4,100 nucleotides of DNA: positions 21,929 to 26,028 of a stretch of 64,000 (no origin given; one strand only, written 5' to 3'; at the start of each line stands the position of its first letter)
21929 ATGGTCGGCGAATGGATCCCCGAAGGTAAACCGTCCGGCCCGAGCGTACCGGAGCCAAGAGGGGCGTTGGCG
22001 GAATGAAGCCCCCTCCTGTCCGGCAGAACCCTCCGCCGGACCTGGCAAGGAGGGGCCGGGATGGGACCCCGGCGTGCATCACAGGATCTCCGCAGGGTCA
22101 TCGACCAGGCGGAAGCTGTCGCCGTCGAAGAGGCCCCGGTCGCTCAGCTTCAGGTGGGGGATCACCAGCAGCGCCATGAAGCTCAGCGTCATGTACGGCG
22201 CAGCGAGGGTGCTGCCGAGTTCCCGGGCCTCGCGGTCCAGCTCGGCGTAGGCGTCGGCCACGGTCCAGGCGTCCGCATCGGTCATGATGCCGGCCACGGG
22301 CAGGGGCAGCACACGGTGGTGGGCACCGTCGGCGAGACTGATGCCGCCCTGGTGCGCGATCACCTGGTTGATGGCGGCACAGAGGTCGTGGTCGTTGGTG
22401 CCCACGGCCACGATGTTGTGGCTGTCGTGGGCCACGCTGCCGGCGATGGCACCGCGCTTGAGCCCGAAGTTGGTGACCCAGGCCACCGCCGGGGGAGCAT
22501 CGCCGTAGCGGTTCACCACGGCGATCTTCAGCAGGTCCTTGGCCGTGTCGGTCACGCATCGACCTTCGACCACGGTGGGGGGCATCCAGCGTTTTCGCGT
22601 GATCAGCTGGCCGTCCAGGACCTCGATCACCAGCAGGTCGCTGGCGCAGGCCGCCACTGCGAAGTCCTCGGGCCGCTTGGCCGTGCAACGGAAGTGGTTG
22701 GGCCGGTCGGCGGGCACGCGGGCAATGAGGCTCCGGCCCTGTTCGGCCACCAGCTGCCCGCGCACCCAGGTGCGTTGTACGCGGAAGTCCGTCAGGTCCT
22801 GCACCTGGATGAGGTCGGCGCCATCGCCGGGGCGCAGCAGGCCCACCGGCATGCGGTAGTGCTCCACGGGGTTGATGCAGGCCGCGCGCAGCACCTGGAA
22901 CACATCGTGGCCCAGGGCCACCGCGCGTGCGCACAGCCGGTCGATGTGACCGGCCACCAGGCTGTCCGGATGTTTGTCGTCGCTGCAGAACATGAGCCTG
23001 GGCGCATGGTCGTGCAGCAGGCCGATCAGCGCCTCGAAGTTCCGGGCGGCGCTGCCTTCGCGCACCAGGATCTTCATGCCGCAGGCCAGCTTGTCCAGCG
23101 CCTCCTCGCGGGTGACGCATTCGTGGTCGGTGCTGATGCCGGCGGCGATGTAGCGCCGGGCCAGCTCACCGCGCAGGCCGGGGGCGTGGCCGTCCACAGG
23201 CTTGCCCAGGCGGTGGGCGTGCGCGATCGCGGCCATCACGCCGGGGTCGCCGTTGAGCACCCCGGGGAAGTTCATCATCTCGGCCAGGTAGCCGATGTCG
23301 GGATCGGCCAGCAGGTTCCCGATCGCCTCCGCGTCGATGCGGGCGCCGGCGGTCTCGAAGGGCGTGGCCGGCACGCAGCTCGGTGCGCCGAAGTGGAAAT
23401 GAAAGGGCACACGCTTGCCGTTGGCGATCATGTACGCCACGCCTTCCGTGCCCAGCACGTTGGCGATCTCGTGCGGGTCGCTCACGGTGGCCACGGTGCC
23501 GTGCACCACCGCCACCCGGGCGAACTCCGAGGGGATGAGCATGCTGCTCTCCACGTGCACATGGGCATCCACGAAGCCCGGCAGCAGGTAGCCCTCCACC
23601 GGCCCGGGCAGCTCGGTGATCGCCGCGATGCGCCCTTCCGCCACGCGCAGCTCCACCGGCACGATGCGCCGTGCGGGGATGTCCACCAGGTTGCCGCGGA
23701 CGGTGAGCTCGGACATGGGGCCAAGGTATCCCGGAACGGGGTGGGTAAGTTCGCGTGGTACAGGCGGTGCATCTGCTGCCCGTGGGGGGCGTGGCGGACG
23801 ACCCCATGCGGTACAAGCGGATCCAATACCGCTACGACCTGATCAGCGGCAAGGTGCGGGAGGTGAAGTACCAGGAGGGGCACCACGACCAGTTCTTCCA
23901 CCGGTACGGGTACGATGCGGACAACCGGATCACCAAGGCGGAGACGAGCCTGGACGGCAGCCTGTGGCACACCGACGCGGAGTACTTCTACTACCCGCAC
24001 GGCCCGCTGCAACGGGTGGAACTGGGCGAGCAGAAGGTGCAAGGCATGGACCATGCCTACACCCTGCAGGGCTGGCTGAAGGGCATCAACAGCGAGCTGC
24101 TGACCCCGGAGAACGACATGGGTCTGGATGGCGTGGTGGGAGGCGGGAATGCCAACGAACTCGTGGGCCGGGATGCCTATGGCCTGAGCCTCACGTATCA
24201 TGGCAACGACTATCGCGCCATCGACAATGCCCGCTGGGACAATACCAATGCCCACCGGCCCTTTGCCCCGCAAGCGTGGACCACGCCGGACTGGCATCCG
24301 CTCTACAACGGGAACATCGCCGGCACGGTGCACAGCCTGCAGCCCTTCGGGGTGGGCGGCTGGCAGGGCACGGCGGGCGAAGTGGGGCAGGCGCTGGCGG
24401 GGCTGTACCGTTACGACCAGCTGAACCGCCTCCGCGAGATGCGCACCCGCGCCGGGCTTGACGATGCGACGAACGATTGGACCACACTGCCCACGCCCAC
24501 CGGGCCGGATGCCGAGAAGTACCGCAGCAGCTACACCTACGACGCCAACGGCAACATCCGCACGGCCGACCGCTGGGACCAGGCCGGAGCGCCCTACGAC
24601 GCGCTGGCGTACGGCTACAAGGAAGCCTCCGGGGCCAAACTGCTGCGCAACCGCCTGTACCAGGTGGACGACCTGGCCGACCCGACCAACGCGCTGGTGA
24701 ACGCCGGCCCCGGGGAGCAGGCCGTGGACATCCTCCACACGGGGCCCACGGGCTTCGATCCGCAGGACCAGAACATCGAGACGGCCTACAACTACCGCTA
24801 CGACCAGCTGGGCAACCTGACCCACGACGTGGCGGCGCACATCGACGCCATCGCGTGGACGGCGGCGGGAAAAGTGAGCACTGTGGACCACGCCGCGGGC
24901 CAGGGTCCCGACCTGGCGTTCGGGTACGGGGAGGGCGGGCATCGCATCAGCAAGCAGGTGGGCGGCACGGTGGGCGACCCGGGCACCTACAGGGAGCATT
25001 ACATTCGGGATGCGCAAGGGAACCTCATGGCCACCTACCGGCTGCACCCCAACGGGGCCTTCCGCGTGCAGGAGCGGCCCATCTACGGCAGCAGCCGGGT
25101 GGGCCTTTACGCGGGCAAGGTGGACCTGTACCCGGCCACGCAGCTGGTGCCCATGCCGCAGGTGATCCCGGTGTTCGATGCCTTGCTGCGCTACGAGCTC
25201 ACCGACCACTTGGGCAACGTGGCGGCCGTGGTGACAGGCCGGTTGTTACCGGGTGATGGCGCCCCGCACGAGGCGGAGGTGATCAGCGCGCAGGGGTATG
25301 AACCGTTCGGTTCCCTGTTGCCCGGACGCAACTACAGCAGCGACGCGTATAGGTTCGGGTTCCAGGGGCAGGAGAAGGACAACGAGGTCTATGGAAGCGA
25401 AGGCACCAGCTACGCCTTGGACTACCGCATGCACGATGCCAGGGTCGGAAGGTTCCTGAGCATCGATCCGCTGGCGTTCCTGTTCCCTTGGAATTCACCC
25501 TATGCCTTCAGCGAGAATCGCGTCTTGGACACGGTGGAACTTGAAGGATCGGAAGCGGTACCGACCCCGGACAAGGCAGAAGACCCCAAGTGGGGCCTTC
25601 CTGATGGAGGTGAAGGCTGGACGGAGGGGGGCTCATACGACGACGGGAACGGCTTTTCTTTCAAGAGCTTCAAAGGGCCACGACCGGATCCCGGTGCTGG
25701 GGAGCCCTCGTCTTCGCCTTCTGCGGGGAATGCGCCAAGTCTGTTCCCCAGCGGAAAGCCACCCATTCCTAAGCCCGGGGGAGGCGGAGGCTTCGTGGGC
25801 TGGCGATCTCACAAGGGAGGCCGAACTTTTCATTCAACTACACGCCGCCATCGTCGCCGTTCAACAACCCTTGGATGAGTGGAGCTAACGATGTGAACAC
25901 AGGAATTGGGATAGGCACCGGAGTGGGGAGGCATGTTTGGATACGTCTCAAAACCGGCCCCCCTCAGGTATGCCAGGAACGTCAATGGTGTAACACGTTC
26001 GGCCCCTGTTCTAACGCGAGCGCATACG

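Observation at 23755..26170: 5'-truncated Rhs/YD-repeat gene with low-GC toxin tip and overlapping Cys-rich mini-ORF (orphan polymorphic-toxin/immunity cassette)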

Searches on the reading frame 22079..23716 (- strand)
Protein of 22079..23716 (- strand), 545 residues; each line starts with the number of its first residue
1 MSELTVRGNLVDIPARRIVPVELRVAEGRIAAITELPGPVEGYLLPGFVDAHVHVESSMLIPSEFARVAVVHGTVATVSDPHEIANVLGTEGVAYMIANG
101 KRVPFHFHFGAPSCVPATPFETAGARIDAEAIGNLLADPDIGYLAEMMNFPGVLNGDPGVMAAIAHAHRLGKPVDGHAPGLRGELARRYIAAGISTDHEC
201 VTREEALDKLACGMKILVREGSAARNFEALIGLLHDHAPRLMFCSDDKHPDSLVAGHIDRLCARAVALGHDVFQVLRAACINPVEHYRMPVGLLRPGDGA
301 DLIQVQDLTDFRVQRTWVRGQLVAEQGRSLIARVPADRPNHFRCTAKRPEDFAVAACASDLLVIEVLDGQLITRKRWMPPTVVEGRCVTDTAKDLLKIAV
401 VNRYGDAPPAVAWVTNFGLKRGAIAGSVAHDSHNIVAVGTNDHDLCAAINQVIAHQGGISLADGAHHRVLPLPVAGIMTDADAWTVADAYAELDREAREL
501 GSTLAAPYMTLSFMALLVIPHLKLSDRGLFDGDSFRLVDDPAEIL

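Call 3: search_protein_families(library=pfam, proteins=[window:22079-23716:-], max_evalue=0.1)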
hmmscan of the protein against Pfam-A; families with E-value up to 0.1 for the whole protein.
window:22079-23716:- (545 aa): 3 families
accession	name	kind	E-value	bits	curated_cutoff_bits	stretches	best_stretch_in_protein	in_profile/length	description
PF13382.11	Adenine_deam_C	-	1.6e-58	197.3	27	1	370-535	1-168/169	Adenine deaminase C-terminal domain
PF01979.26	Amidohydro_1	-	2.2e-34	119.7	25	1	43-323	1-345/345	Amidohydrolase family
PF07969.17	Amidohydro_3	-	0.0004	20.4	29.7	0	42-79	8-49/472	Amidohydrolase family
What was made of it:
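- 22079..23716 (-): Adenine deaminase gene (ade), the left neighbour. It is intact and is not part of the relic. Pfam Adenine_deam_C 1.6e-58 and Amidohydro_1 2.2e-34 (call 3).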

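Call 47: find_related_loci(query=window:22079-23716:-, collection=metagenome_contigs, flank=4000)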
Query window:22079-23716:- (545 aa) in metagenome_contigs; peptide patterns used: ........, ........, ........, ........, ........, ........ (x = any residue, [..] = any of these).
600 stretches matched a pattern (row limit reached: there are more); 598 encode a relative of the query (tblastn E <= 1e-3); the best 80 are kept; 80 distinct loci.
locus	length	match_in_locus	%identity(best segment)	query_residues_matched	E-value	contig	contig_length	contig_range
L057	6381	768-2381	70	1-538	0e+0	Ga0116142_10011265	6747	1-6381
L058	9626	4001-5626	59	2-543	0e+0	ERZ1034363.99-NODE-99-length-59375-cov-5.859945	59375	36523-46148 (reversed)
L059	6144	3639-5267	58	1-543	0e+0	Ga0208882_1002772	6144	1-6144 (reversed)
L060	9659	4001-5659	60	1-539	0e+0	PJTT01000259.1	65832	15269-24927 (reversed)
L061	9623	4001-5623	59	3-543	0e+0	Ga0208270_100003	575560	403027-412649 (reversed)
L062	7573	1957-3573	59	1-539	0e+0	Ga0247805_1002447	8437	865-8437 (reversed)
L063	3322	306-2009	60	1-545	0e+0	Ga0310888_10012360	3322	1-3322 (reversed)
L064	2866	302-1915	59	2-539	0e+0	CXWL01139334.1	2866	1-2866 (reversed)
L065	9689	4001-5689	60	2-545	0e+0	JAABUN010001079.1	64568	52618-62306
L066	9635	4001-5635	61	2-537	0e+0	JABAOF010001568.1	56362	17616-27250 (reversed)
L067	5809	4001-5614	59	2-539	0e+0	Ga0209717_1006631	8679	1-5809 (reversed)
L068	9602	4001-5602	58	2-535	0e+0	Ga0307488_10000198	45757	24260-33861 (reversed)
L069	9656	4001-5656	59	1-538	0e+0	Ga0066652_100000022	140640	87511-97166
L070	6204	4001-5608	58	4-539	0e+0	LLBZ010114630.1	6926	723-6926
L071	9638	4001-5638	60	2-539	0e+0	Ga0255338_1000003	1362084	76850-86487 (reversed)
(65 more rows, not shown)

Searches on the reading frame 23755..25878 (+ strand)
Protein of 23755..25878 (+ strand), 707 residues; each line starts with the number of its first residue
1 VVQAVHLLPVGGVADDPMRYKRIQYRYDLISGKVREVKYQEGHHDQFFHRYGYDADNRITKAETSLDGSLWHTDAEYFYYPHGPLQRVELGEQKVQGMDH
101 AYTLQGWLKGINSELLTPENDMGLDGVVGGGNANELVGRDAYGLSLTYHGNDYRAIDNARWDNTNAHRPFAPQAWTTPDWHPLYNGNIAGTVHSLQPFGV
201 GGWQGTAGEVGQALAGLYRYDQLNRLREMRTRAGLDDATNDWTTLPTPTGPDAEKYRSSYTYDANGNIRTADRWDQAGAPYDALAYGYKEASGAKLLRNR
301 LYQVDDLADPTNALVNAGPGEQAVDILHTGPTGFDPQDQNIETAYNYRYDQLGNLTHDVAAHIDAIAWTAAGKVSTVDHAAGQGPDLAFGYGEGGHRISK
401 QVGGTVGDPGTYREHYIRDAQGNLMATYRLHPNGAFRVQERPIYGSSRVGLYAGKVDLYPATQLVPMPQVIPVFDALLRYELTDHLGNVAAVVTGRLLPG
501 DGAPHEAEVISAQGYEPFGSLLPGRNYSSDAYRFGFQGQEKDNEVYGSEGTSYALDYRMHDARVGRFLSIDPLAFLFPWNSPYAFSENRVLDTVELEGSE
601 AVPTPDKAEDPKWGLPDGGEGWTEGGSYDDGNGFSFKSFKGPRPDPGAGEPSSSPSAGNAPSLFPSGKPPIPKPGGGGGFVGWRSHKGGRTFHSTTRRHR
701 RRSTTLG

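Call 3: search_protein_families(library=pfam, proteins=[window:23755-25878:+], max_evalue=0.1)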
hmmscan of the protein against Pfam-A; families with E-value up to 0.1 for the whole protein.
window:23755-25878:+ (707 aa): 1 family
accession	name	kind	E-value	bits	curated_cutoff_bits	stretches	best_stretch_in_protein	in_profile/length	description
PF05593.20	RHS_repeat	-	0.0036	18.1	22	0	50-68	19-36/38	RHS Repeat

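Call 4: search_protein_families(library=ncbifam, proteins=[window:23755-25878:+], max_evalue=0.1)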
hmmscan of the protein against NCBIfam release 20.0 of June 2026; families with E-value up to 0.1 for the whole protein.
window:23755-25878:+ (707 aa): 1 family
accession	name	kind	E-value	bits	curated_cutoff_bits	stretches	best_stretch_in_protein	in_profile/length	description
TIGR03696.1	Rhs_assc_core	domain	1.6e-07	31.7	32.5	1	515-596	1-73/76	RHS repeat-associated core domain-containing protein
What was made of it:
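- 25297..25548 (+): RHS-associated core domain ending in ............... Ser599 (25549-25551) replaces the Leu that is invariant in seven homologues (ELEGL). TIGR03696 at aa 515-596, 31.7 bits against a cut-off of 32.5 (call 4).
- On Rhs/YD-repeat polymorphic toxin: 31.7 bits against a cut-off of 32.5, at aa 515-596 (call 4).
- Checked: TIGR03696 scores 31.7 bits against a cut-off of 32.5 (call 4).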

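Call 7: find_homologous_proteins(query=window:23755-25878:+)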
Query window:23755-25878:+ (707 aa): 626 proteins with E <= 0.001 among 8000 candidates; the best 120 are listed.
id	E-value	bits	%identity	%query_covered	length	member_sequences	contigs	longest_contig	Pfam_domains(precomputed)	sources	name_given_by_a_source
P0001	0.0e+0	1664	100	100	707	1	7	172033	-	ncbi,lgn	-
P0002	3.3e-220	751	71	67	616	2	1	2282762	-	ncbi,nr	ncbi:MAG: hypothetical protein IPM49_11675 [Flavobacteriales bacterium]|nr:hypothetical protein [Fla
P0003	5.0e-212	724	85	53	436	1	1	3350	-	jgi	jgi:RHS repeat-associated protein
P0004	7.3e-186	638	51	91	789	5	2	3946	-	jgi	jgi:RHS repeat-associated protein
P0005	2.7e-185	636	56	83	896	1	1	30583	PF14891.13,PF25023.2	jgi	-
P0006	9.3e-184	631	55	83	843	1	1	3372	-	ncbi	-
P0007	1.8e-183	630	55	84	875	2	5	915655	PF05593.20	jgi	jgi:RHS repeat-associated protein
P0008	1.9e-181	623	54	83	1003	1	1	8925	-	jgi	jgi:RHS repeat-associated protein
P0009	1.3e-177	611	53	84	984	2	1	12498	-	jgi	-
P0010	9.6e-177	608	55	82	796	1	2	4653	-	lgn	-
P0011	3.4e-174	599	56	78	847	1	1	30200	-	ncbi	-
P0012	1.3e-171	591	53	84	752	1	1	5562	-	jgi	jgi:RHS repeat-associated protein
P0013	2.4e-169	583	52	83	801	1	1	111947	-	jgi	jgi:RHS repeat-associated protein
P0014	1.2e-168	581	53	83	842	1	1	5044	PF05593.20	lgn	-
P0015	1.3e-168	581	53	83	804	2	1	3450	-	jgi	jgi:RHS repeat-associated protein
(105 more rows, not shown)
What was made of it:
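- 23782..25296 (+): Rhs/YD shell fragment, corresponding to the C-terminal part of the shell of 2300-4900-aa full-length homologues. 626 homologues (call 7).
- On Rhs/YD-repeat polymorphic toxin: Homology to proteins that sources name RHS or YD repeat proteins is overwhelming (626 hits, best non-self E 3e-220, call 7).
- Checked: It is homologous to Rhs/YD proteins from its first about 10 residues (626 hits, call 7).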

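Call 15: find_encoding_contigs(protein=P0002, flank=10000, max_places=3)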
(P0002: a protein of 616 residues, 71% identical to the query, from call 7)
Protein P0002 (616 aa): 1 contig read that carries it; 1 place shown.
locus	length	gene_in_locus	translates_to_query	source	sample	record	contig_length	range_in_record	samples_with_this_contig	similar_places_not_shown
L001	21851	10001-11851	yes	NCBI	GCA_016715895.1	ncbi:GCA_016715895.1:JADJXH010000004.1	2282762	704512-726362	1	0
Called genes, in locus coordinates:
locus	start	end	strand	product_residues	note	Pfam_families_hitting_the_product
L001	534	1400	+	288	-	PF04389:Peptidase_M28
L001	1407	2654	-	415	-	PF08534:Redoxin, PF00578:AhpC-TSA, PF13905:Thioredoxin_8 (weak)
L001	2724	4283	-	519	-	PF00171:Aldedh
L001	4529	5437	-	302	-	PF13489:Methyltransf_23, PF08241:Methyltransf_11, PF08242:Methyltransf_12, PF13649:Methyltransf_25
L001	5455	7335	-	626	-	PF00070:Pyr_redox (faint), PF01134:GIDA, PF07992:Pyr_redox_2 (weak), PF12831:FAD_oxidored, PF21680:GIDA_C_1st, PF13932:SAM_GIDA_C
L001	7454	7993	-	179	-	PF01161:PBP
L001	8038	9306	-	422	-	PF06738:ThrE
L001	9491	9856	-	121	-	-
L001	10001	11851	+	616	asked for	-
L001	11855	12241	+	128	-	-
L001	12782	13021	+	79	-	-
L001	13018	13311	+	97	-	PF05016:ParE_toxin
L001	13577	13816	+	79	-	-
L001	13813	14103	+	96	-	PF05016:ParE_toxin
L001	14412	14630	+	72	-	-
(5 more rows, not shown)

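Call 16: find_encoding_contigs(protein=P0001, flank=10000, max_places=8)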
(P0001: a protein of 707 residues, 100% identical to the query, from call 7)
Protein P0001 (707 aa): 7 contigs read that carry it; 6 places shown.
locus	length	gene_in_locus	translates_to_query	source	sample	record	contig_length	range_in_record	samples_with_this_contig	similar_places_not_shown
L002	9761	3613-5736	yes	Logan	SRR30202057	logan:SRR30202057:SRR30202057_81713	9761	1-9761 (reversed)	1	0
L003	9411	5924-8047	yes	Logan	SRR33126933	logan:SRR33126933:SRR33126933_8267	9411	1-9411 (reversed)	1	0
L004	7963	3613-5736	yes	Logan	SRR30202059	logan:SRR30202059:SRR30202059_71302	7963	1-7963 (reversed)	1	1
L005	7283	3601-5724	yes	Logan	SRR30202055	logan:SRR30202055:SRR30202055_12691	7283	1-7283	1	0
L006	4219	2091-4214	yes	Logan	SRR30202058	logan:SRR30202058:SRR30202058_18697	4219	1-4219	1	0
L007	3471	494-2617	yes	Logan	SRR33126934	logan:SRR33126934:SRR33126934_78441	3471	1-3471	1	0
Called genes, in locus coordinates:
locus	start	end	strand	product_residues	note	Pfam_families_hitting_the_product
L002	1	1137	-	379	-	?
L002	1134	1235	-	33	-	-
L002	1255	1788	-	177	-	PF01161:PBP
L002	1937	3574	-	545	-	PF01979:Amidohydro_1, PF13382:Adenine_deam_C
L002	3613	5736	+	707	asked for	-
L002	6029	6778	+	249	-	PF01925:TauE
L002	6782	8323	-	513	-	PF01039:Carboxyl_trans, PF03255:ACCA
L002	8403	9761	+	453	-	?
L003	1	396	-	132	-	?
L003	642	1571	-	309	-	PF13489:Methyltransf_23, PF08241:Methyltransf_11, PF08242:Methyltransf_12, PF13649:Methyltransf_25 (weak)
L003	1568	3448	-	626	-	PF00070:Pyr_redox (faint), PF01134:GIDA, PF07992:Pyr_redox_2 (weak), PF12831:FAD_oxidored, PF21680:GIDA_C_1st, PF13932:SAM_GIDA_C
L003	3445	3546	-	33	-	-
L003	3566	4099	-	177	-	PF01161:PBP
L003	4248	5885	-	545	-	PF01979:Amidohydro_1, PF13382:Adenine_deam_C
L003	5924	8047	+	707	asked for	-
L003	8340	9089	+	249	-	PF01925:TauE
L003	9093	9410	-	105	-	?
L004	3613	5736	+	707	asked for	-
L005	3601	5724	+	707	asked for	-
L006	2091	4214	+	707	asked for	-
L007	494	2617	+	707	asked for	-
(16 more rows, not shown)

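Call 29: find_related_loci(query=window:23755-25878:+, collection=genome_contigs, flank=10000)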
Query window:23755-25878:+ (707 aa) in genome_contigs; peptide patterns used: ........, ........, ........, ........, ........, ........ (x = any residue, [..] = any of these).
71 stretches matched a pattern; 47 encode a relative of the query (tblastn E <= 1e-3); 45 distinct loci.
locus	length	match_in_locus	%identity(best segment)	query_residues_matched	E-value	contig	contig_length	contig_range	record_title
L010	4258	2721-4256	81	8-518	0e+0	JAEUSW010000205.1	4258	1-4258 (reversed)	MAG: Flavobacteriales bacterium isolate new MAG-313 k141_3409112, whole genome shotgun sequence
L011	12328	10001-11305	83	224-656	0e+0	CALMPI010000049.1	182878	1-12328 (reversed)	MAG TPA_asm: uncultured Flavobacteriales bacterium isolate SRR2107183_bin.102_CONCOCT_v1.1_MAG genome assembly, contig:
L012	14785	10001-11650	59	19-530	3e-165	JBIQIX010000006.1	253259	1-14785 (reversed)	MAG: Flavobacteriales bacterium isolate mag.25f NODE_37_length_253259, whole genome shotgun sequence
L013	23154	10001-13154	79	328-602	4e-138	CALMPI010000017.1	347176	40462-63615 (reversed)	MAG TPA_asm: uncultured Flavobacteriales bacterium isolate SRR2107183_bin.102_CONCOCT_v1.1_MAG genome assembly, contig:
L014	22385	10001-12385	54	84-602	1e-128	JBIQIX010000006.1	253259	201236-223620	MAG: Flavobacteriales bacterium isolate mag.25f NODE_37_length_253259, whole genome shotgun sequence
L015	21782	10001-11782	36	19-617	5e-101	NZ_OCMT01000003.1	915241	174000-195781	Pedobacter xixiisoli strain CGMCC 1.12803, whole genome shotgun sequence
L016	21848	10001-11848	39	19-617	1e-99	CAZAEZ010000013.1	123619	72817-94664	MAG TPA_asm: uncultured Saprospiraceae bacterium isolate SRP329715_co2_243 genome assembly, contig: NODE_281_length_1236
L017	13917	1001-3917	50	253-604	5e-90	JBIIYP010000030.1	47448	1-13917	MAG: Flavobacteriales bacterium isolate ME2005-10-10_3300044625_group2_bin128 Rohwer_bin943_scaffold_273_c1, whole genom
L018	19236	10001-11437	39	19-498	5e-86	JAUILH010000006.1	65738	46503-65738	MAG: Bacteroidia bacterium isolate Co_bin.40 NODE_3396_length_65738_cov_1.200134, whole genome shotgun sequence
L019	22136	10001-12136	55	19-603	1e-157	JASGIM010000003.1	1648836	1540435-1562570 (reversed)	MAG: Flavobacteriales bacterium isolate 5N033 JMF-2111-06-0005.ont.bin.33_2, whole genome shotgun sequence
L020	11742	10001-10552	70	509-692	3e-72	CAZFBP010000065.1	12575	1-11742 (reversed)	MAG TPA_asm: uncultured Chryseobacterium sp. isolate binchicken_co16_2 genome assembly, contig: NODE_8413_length_12575_c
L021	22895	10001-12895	38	21-615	3e-65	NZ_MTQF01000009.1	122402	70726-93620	[Flexibacter] sp. ATCC 35103 contig7x, whole genome shotgun sequence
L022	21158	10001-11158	36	22-451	2e-62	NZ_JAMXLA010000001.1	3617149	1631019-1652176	Flavobacterium sp. NRK1 Scaffold_1, whole genome shotgun sequence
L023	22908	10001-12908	36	21-600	4e-61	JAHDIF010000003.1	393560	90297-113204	MAG: Dokdonia sp. isolate MAG-87 RZ_30, whole genome shotgun sequence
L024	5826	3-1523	32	109-611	9e-59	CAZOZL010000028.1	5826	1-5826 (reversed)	MAG TPA_asm: uncultured Burkholderiales bacterium isolate SRP215229_co1_118 genome assembly, contig: NODE_10403_length_5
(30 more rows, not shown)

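Call 75: search_protein_families(library=pfam, proteins=[L019:5798-12778:+, L015:806-12373:+], max_evalue=0.001)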
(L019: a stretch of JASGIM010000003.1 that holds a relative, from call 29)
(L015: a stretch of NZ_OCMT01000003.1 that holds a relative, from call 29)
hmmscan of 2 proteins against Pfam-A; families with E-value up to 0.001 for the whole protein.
L019:5798-12778:+ (2327 aa): 1 family
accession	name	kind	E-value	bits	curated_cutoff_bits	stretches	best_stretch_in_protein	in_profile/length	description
PF14870.12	PSII_BNR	-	2.3e-14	53.8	27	1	892-943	59-109/303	Photosynthesis system II assembly factor YCF48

L015:806-12373:+ (3856 aa): 5 families
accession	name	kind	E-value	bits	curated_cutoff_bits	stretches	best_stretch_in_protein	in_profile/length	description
PF20041.5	DUF6443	-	3.6e-08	34.2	27.8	1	320-414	15-112/137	Domain of unknown function (DUF6443)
PF01844.29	HNH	-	6.2e-08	33.1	21.4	1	3812-3856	1-46/47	HNH endonuclease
PF14870.12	PSII_BNR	-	4.2e-07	30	27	1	1973-2050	21-98/303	Photosynthesis system II assembly factor YCF48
PF05593.20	RHS_repeat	-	1.4e-05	25.8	22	0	2890-2911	9-29/38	RHS Repeat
PF14449.11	PT-TG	-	0.00014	22.2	23.5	1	3663-3712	7-58/68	Pre-toxin TG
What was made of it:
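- On Rhs/YD-repeat polymorphic toxin: The full-length homologue L015 passes RHS_repeat (call 75).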
